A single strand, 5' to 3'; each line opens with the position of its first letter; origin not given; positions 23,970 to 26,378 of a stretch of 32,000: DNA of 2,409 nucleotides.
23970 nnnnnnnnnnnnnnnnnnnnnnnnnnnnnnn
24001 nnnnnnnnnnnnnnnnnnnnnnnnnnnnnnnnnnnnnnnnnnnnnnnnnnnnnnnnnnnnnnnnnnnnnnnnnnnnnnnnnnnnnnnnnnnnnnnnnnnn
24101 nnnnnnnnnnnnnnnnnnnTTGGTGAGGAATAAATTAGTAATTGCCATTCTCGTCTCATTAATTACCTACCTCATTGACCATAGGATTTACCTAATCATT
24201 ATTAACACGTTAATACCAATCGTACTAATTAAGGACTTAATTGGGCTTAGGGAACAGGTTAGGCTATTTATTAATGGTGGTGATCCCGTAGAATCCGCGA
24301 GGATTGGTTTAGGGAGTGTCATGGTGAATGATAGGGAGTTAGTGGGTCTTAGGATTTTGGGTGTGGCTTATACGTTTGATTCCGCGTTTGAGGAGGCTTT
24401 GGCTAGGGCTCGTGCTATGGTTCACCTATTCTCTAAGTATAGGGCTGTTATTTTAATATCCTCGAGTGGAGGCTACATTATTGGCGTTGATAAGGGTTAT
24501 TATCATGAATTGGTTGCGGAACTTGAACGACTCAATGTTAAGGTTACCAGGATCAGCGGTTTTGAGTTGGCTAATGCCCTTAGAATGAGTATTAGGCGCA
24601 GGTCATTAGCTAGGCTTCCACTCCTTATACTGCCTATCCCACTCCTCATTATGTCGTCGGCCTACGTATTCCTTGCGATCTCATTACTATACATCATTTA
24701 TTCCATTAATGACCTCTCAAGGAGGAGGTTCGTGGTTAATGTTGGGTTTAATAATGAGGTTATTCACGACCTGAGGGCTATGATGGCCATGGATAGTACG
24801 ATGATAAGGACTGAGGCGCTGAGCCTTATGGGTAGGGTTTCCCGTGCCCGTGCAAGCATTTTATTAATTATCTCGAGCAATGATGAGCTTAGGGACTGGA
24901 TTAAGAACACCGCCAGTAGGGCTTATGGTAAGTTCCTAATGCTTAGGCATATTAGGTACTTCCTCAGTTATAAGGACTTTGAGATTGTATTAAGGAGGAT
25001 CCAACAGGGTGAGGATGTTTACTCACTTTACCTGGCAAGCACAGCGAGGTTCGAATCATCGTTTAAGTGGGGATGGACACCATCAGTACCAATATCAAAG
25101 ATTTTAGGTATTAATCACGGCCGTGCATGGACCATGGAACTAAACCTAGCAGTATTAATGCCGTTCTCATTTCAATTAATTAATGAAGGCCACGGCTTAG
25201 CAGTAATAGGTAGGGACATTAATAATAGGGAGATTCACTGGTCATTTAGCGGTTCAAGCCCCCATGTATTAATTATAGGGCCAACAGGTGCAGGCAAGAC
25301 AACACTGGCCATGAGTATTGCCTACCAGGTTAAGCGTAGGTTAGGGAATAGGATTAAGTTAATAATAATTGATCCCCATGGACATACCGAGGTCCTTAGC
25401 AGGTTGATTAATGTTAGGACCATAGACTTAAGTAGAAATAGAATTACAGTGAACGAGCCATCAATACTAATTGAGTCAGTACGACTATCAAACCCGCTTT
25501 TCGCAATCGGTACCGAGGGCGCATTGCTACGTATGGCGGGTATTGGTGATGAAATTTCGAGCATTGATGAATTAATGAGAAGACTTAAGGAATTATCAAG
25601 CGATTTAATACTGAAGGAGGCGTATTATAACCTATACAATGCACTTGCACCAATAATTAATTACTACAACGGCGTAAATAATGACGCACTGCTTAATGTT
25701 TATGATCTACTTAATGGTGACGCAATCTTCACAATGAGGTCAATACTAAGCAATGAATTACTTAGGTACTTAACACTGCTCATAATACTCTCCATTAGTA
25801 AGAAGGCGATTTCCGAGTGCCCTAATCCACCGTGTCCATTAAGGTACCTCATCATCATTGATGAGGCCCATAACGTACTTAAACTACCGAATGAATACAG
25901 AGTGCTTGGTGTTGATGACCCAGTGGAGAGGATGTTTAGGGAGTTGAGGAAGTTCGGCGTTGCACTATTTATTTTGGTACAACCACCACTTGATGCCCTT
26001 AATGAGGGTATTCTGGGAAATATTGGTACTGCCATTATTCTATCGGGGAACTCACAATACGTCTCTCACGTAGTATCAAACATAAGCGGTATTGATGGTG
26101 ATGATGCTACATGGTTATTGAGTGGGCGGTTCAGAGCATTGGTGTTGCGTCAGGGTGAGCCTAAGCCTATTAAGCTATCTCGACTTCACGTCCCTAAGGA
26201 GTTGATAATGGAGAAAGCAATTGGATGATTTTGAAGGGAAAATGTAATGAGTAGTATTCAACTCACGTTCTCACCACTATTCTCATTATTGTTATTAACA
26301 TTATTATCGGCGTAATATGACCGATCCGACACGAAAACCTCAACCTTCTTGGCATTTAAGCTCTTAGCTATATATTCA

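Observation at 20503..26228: A divergent N6-adenine methyltransferase and a translationally coupled pair of HerA/FtsK-type ATPases may form an uncharacterised DNA-translocation or defence module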

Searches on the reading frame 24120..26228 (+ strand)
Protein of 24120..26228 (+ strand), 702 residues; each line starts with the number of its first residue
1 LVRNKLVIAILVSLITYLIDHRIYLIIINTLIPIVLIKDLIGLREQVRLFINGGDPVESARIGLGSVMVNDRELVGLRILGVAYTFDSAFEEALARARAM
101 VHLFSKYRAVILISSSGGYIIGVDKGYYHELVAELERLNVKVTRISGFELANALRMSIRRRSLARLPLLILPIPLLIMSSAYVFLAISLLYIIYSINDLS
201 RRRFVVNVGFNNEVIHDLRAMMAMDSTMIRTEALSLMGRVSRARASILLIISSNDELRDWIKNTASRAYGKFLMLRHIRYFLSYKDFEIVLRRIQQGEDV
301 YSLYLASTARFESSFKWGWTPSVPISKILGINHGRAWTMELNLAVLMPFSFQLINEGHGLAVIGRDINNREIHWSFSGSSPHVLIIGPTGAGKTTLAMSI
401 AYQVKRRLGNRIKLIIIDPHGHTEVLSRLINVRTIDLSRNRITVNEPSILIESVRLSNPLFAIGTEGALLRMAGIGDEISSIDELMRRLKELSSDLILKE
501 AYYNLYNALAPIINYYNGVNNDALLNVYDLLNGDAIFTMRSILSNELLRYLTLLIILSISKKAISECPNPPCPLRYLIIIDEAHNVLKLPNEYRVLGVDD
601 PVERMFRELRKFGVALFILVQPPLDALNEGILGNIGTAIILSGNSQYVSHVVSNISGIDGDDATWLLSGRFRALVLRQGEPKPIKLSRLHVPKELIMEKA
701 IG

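Call 3: search_protein_families(library=pfam, proteins=[window:24120-26228:+], max_evalue=0.1)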
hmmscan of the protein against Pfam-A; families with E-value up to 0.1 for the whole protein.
window:24120-26228:+ (702 aa): 26 families (the best 25 are shown)
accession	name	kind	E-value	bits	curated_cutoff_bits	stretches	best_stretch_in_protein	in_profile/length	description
PF01935.23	DUF87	-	6e-07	30.2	23.2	1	380-421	23-62/220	Helicase HerA, central domain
PF13401.12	AAA_22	-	1.9e-05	25.4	27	1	382-423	7-45/130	AAA domain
PF04851.21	ResIII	-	3.8e-05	24.1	22.5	1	377-416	20-59/164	Type III restriction enzyme, res subunit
PF01580.24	FtsK_SpoIIIE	-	0.00012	22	24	1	361-422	20-82/221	FtsK/SpoIIIE family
PF20720.3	nSTAND3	-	0.0003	21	27.2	1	382-406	19-43/155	Novel STAND NTPase 3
PF13191.12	AAA_16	-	0.00034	21.6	32.6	1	376-407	20-51/167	AAA ATPase domain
PF12846.13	AAA_10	-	0.00037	20.1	27.5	1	380-430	21-68/362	AAA-like domain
PF00270.35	DEAD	-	0.00046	20.4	26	1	382-473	16-109/167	DEAD/DEAH box helicase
PF01695.23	IstB_IS21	-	0.0009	19.2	24.1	1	375-413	87-124/238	IstB-like ATP binding protein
PF13476.12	AAA_23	-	0.001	20.2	27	1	376-402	17-41/201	AAA domain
PF25199.1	nSTAND_NTPase5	-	0.0012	19.1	34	1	378-412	39-73/145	Novel STAND NTPase 5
PF00004.35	AAA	-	0.0018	19.2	21.2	1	383-407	1-25/131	ATPase family associated with various cellular activities (AAA)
PF07728.20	AAA_5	-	0.0027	18.2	22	1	382-466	1-66/139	AAA domain (dynein-related subfamily)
PF00005.33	ABC_tran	-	0.0041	18.2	25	1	382-409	13-40/137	ABC transporter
PF05496.18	RuvB_N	-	0.0041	17.3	27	1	381-408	34-61/159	Holliday junction DNA helicase RuvB P-loop domain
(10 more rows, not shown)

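Call 4: search_protein_families(library=padloc, proteins=[window:24120-26228:+], max_evalue=0.1)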
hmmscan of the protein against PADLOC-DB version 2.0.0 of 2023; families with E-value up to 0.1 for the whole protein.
window:24120-26228:+ (702 aa): 27 families (the best 25 are shown)
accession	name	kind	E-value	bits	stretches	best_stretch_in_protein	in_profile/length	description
PDLC04140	mad8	-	4.4e-21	73.7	1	362-686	5-297/314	mads_8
PDLC04105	HerA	-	8.7e-11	39.1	2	577-641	421-486/576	-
PDLC04103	HerA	-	2.6e-09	34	2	484-666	358-533/579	-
PDLC01055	HerA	-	2.8e-08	31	2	363-426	140-202/532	Type III coevolved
PDLC04135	mad3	-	1.1e-05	23.1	1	372-447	16-99/374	mads_3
PDLC04100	HerA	-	2.8e-05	21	1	577-646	442-511/580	-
PDLC00915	TRIP13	-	7.7e-05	20.2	1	383-421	66-105/302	TRIP13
PDLC02185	HerA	-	0.00077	16.3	0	577-625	448-497/585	-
PDLC02684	DndH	-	0.0012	14.4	1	363-418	1345-1410/1715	DndH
PDLC01252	Cas3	-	0.0013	16.2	1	383-412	2-32/324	CAS-I; effector_G3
PDLC04097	HerA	-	0.0014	15.4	1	577-625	476-528/618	-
PDLC00938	Cas3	-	0.003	14.8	1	383-412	2-32/358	CRISPR-associated helicase Cas3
PDLC00580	JetC3|JetC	-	0.0035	13.6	1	365-397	12-42/1068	DUF3584 domain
PDLC01710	Cas3a1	-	0.0036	13.8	1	367-404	201-242/745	Cas3_1_CAS-I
PDLC01993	RtcR--CARF_AAA_HTH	-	0.0072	12.8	1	379-407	203-230/523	-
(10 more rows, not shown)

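Call 5: search_protein_families(library=ncbifam, proteins=[window:24120-26228:+], max_evalue=0.1)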
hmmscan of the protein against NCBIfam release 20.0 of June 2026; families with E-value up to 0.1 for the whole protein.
window:24120-26228:+ (702 aa): 38 families (the best 25 are shown)
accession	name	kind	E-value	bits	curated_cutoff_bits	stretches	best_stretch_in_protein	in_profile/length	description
NF041017.1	DNA_import_CedB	equivalog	1.5e-15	56.9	700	1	351-687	247-585/590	DNA import protein CedB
NF053655.1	CedD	equivalog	6.3e-11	41.6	600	2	520-653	369-489/527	DNA-translocating ATPase CedD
NF045975.1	VirB4_plasma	equivalog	1.6e-08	32.8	590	2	341-444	472-577/894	Mbov_0397 family ICE element conjugal transfer ATPase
TIGR03743.1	SXT_TraD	subfamily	8.6e-07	27.8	366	1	362-430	157-222/636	conjugative transfer system coupling protein TraD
NF040819.1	helicase_HerA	equivalog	9.9e-06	24.3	970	1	577-642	405-466/561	DNA double-strand break repair helicase HerA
TIGR00929.1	VirB4_CagE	subfamily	7.3e-05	21.2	643.1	1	380-426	437-481/792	VirB4 family type IV secretion/conjugal transfer ATPase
NF040937.1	HerA_Thermprot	equivalog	0.00013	20.5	800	1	577-641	352-412/487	DNA double-strand break repair helicase HerA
TIGR02640.1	gas_vesic_GvpN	equivalog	0.00017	21.2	266.8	1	366-406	9-47/262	gas vesicle protein GvpN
NF042943.1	HerA_antiphage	equivalog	0.00047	18.9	800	0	577-653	436-512/566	anti-phage-associated helicase HerA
NF000868.0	PRK00080.1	equivalog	0.00075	18.5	282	1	381-407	52-78/330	Holliday junction branch migration DNA helicase RuvB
TIGR03925.1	T7SS_EccC_b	equivalog_domain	0.001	17.5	346.55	1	371-420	353-402/564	type VII secretion protein EccCb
TIGR00635.1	ruvB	equivalog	0.0015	17.6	299.05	1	381-408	31-58/305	Holliday junction branch migration DNA helicase RuvB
NF045971.1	conju_CD1110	equivalog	0.0018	16.6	325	1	331-440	366-473/752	VirB4-like conjugal transfer ATPase, CD1110 family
NF042944.1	HerA_antiphage_2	equivalog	0.0028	16.5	850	1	576-625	429-478/576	anti-phage-associated helicase HerA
NF038214.1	IS21_help_AAA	equivalog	0.003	17.3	200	1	380-407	90-117/232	IS21-like element helper ATPase IstB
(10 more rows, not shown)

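Call 23: find_homologous_proteins(query=window:24120-26228:+, max_evalue=0.001)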
Query window:24120-26228:+ (702 aa): 12 proteins with E <= 0.001 among 8000 candidates.
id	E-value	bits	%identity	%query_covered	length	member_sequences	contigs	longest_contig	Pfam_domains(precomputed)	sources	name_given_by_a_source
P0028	0.0e+0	1514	100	100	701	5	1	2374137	PF01935.24,PF13401.13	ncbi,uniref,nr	ncbi:ATP-binding protein [Vulcanisaeta distributa]|uniref:AAA ATPase n=1 Tax=Vulcanisaeta distributa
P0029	0.0e+0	1166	74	100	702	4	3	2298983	PF01935.24,PF13401.13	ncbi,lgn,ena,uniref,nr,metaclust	ncbi:hypothetical protein VMUT_1866 [Vulcanisaeta moutnovskia 768-28]|uniref:AAA+ ATPase domain-cont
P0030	0.0e+0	1135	71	100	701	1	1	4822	PF01935.24,PF13401.13,PF04851.22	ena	-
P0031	7.0e-283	958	83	74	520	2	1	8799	PF01935.24,PF13401.13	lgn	-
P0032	1.1e-264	898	79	71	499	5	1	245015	PF01935.24,PF04851.22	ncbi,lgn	-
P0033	1.2e-247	842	53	100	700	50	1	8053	PF01935.24,PF13401.13,PF12846.14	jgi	-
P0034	4.0e-238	810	52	99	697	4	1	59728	PF01935.24,PF13401.13,PF01580.25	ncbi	ncbi:MAG: helicase HerA domain-containing protein [Vulcanisaeta sp.]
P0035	4.8e-233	794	51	99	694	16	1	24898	PF10412.16,PF01935.24,PF13401.13,PF01580.25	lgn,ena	-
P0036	5.1e-219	747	76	62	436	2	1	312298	PF00270.36,PF01935.24,PF13401.13,PF04851.22,PF20720.4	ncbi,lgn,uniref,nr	ncbi:ATP-binding protein [Vulcanisaeta sp. JCM 14467]|uniref:ATP-binding protein n=1 Tax=Vulcanisaet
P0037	2.2e-191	656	68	61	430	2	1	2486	PF00270.36,PF01935.24,PF13401.13,PF12846.14,PF04851.22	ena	-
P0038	4.1e-189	648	58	71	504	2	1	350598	PF01935.24,PF13401.13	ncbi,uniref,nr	ncbi:DUF87 domain-containing protein [Vulcanisaeta souniana]|uniref:ATP-binding protein n=1 Tax=Vulc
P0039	5.5e-170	585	70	54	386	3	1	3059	-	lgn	-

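Call 44: predict_structure(alignment_id=A2)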
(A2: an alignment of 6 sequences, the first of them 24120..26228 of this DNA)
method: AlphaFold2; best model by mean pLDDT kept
length: 702 residues; sequences in the alignment: 6
mean_pLDDT: 51.1   pTM: 0.46
mean pLDDT of the five models: 51.1, 50.8, 50.5, 43.9, 40.4
residues with pLDDT >= 90: 16; 70-90: 181; 50-70: 132; < 50: 373
segments of 3 or more residues with pLDDT < 50: 1-58, 83-94, 113-118, 156-373, 375-379, 389-391, 591-593, 595-598, 624-626, 642-702
pLDDT, mean of each block of 10 residues (from residue 1): 34 33 30 26 30 44 63 73 46 51 60 49 80 77 70 46 31 40 36 31 25 23 27 29 24 28 29 23 32 31 23 21 26 28 27 39 39 46 62 62 67 85 60 83 86 78 70 71 85 74 81 77 80 87 81 91 84 82 71 48 71 80 55 60 37 33 28 32 23 28 29
secondary structure, 60 per line:
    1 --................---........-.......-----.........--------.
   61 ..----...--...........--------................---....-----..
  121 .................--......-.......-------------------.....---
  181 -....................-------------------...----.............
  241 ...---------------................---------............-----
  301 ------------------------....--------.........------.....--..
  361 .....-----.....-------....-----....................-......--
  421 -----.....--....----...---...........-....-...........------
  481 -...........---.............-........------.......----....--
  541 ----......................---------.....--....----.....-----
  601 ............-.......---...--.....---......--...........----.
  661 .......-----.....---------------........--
elements in order (helices of 4 or more, strands of 3 or more residues): H3-18 H22-29 H31-37 H43-51 E60-62 E67-69 E72-82 H91-106 E110-113 E119-124 H125-137 E140-145 H147-153 H173-177 H182-201 H228-243 H259-274 H284-295 H325-328 H337-345 E352-356 E359-365 E371-375 E383-386 H392-411 E413-418 H426-430 E433-436 E441-443 H447-457 H459-462 H464-474 H482-492 H496-508 H510-517 E524-526 H527-530 E535-538 H545-566 E576-580 H583-586 H591-595 H601-612 E614-620 H629-633 E637-642 H645-655 H660-667 E673-677 H693-700

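Call 49: search_protein_representatives(alignment_id=A2)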
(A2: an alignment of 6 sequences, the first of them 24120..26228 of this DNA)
Query: 6 sequences, 698 profile positions. Proteins with E-value up to 0.001 (for the whole library): 794; up to 1e-10: 61; up to 1e-30: 8. The best 150 are listed.
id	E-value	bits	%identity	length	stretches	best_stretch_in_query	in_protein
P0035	0.0e+00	1242.8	-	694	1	1-697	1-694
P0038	5.3e-235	798.3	-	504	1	205-697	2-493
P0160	2.4e-189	647.5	-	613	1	81-694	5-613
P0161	4.5e-104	365.6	-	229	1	273-499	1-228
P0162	1.1e-67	245.3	-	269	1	424-694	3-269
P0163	3.4e-67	243.7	-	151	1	1-152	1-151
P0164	1.2e-49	185.7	-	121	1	99-218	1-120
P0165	7.0e-40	153.4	-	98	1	1-95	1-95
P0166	1.0e-26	109.9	-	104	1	99-188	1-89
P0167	8.4e-23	97.0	-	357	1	331-686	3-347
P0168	1.1e-22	96.5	-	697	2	333-424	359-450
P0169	3.5e-21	91.6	-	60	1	603-661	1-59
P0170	4.9e-21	91.1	-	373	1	340-684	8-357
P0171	3.4e-20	88.4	-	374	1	338-695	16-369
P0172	1.1e-18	83.3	-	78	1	617-676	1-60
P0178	1.1e-16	76.7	-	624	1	337-684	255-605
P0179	6.6e-16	74.2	-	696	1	142-666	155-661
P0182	1.2e-15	73.3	-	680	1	124-667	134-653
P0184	7.4e-15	70.7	-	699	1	165-666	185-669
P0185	9.2e-15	70.4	-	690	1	209-666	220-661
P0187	2.0e-14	69.3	-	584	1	379-651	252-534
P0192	1.0e-13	66.9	-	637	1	287-684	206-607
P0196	2.7e-12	62.2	-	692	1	231-665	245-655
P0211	5.4e-11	57.9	-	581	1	375-661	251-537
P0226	5.9e-10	54.5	-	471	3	376-427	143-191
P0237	2.3e-09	52.6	-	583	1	375-650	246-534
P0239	2.4e-09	52.5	-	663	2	512-651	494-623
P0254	1.3e-08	50.1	-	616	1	380-655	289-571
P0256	1.5e-08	49.9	-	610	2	532-642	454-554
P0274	4.4e-08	48.3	-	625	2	378-441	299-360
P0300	2.2e-07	46.0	-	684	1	160-667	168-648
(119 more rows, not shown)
